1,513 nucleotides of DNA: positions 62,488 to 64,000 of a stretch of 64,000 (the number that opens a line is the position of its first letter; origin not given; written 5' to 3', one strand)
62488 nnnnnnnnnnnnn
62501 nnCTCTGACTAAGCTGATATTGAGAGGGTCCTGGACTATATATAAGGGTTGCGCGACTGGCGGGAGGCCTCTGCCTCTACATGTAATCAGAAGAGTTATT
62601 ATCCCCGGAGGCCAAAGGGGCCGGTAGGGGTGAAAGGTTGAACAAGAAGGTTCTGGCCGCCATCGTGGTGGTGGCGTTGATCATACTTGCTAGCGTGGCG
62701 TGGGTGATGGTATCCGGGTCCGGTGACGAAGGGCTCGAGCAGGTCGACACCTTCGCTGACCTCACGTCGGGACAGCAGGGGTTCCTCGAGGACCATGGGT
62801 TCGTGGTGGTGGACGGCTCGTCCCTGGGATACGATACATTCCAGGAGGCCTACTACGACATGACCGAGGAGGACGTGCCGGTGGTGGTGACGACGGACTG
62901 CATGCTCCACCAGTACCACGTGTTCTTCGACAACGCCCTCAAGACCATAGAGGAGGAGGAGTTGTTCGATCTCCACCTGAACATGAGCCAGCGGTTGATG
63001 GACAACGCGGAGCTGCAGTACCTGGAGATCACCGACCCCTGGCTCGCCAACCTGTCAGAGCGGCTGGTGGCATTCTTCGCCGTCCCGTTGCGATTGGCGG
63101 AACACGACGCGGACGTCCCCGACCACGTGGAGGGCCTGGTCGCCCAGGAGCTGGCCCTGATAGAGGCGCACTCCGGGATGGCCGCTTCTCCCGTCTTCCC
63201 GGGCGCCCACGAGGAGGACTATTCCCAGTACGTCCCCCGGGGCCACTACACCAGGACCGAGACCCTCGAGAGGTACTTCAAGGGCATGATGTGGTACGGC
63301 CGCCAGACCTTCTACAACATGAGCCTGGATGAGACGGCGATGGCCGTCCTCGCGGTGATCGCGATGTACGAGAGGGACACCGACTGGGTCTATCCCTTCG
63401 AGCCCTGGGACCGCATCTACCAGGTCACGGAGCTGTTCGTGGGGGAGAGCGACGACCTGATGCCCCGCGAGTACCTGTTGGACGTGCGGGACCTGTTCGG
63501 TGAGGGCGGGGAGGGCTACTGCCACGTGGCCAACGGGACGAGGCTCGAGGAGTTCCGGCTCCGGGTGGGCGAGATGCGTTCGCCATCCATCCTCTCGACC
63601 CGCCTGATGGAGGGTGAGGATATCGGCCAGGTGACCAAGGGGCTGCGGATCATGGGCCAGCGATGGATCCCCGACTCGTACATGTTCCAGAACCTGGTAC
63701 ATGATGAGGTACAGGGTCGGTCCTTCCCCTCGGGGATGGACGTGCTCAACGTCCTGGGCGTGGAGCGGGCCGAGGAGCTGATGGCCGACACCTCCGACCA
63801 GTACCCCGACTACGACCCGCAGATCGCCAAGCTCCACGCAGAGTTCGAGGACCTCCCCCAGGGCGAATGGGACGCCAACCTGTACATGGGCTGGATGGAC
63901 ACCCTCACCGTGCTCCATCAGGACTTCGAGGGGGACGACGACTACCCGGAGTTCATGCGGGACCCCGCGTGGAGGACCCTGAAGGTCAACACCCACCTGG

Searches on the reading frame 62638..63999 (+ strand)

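Call 58: search_protein_families(library=pfam, proteins=[window:62638-63999:+], max_evalue=0.0001)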
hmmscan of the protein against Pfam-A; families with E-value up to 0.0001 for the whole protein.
window:62638-63999:+ (454 aa): 1 family
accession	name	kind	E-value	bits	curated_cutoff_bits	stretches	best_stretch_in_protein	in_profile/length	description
PF11369.13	DUF3160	-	9.7e-107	358.5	25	1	46-454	4-420/632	Protein of unknown function (DUF3160)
